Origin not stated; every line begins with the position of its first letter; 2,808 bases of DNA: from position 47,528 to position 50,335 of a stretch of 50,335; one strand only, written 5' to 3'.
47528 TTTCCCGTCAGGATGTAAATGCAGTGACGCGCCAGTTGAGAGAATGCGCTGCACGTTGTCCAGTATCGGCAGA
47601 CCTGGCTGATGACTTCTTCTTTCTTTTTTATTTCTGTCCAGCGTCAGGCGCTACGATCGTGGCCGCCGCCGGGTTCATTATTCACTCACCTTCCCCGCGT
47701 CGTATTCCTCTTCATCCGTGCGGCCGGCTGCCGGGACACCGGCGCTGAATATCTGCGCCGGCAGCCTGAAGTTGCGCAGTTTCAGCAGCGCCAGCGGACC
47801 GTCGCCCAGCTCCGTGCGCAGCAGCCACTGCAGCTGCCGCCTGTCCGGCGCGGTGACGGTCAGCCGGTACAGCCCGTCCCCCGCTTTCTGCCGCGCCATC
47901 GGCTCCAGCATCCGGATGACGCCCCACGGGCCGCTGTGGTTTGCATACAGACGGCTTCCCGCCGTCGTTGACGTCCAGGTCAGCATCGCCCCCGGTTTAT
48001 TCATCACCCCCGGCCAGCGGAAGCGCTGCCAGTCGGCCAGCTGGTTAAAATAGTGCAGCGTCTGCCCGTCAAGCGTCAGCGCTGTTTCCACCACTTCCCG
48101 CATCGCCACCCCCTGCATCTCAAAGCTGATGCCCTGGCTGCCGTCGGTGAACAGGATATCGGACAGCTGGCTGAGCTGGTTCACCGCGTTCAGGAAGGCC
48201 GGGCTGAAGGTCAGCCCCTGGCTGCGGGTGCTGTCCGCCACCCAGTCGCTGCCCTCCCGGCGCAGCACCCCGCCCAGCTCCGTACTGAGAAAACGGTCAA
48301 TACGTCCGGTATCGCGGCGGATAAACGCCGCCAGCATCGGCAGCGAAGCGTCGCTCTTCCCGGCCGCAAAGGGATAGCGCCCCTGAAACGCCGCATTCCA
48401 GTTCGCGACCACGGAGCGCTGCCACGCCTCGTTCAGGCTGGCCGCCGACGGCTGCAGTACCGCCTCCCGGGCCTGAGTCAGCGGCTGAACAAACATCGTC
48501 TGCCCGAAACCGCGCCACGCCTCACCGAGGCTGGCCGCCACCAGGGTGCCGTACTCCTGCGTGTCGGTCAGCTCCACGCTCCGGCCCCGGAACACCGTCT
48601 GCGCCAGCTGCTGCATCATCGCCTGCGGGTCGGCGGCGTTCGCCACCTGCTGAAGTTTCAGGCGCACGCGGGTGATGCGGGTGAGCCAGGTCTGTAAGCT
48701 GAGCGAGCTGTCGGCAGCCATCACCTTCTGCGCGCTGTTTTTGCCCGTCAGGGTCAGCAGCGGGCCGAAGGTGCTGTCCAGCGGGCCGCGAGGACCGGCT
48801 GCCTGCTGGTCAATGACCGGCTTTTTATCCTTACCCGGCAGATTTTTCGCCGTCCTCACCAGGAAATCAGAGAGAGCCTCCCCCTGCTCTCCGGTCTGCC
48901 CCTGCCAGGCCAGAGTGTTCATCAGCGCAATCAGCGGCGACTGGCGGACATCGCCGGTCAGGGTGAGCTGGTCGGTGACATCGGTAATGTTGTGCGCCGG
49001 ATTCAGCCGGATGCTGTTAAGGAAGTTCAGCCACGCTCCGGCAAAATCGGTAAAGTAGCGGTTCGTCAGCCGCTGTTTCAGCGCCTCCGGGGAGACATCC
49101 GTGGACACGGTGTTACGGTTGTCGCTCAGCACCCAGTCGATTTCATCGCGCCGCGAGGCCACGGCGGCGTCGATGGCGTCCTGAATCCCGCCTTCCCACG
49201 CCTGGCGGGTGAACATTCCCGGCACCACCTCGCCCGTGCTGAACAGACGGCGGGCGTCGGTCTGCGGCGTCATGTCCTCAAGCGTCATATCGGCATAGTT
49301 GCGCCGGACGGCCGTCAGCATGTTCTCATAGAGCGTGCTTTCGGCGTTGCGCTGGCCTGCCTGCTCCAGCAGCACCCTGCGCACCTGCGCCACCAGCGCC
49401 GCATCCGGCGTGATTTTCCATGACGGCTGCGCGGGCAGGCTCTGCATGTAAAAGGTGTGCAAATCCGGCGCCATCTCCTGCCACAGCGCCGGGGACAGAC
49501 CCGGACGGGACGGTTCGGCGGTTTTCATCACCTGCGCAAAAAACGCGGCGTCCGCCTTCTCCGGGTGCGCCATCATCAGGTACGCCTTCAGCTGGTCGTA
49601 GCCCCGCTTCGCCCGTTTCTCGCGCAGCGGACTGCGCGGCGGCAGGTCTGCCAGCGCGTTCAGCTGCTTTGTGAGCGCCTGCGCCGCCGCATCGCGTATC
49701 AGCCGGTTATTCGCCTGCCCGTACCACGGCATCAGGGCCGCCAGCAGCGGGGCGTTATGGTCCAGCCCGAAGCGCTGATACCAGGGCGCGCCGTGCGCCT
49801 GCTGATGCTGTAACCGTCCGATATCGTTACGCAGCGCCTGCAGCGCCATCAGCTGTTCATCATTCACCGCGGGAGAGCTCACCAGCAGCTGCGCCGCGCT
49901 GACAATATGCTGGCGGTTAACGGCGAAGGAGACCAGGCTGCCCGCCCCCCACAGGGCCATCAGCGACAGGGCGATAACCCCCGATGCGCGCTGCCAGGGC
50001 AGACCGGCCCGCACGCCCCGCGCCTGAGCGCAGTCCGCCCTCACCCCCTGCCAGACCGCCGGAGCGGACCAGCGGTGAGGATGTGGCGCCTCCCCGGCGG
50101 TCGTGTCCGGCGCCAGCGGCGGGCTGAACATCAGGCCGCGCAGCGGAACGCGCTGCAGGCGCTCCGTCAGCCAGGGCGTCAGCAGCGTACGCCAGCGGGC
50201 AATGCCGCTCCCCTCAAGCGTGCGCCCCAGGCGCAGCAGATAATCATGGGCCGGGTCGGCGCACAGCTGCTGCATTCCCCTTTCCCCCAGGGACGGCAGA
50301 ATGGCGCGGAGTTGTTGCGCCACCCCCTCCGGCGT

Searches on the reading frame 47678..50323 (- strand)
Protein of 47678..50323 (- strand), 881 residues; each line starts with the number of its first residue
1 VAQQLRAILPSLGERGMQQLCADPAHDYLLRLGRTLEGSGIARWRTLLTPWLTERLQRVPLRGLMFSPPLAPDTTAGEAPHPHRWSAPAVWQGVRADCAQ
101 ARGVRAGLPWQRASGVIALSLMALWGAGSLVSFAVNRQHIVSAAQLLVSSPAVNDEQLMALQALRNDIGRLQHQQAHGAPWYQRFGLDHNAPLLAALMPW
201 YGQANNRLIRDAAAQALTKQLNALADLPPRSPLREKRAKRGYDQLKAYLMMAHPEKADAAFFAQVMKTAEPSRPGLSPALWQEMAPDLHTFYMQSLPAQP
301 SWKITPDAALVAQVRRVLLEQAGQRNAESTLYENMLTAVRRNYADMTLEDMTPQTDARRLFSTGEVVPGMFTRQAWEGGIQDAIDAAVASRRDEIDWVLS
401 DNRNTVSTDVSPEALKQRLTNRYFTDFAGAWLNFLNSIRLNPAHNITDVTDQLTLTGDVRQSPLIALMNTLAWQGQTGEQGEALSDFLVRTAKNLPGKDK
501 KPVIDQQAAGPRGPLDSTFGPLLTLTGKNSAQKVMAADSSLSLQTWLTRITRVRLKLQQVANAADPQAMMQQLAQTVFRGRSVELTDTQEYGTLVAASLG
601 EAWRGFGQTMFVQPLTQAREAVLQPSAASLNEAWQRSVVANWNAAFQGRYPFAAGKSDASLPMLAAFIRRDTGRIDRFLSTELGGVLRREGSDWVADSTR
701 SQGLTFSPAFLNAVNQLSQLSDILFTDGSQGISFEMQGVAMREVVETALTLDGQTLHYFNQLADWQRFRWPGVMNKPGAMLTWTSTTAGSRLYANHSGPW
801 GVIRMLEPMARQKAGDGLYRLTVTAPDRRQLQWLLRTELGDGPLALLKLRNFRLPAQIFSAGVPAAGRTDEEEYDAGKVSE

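Call 56: search_protein_families(library=pfam, proteins=[window:47678-50323:-], max_evalue=0.0001)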
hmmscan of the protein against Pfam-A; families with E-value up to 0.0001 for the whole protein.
window:47678-50323:- (881 aa): 3 families
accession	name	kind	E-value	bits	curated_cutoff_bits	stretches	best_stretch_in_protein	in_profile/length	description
PF06761.17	IcmF-related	-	1.7e-56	192.4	27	1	158-474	1-306/308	Intracellular multiplication and human macrophage-killing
PF21070.2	IcmF_helical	-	2.2e-43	147.2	24.1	1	625-729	1-105/106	Type VI secretion protein IcmF helical domain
PF06744.18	IcmF_C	-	2.1e-19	70.1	26.7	1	742-838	10-105/106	Type VI secretion protein IcmF C2-like domain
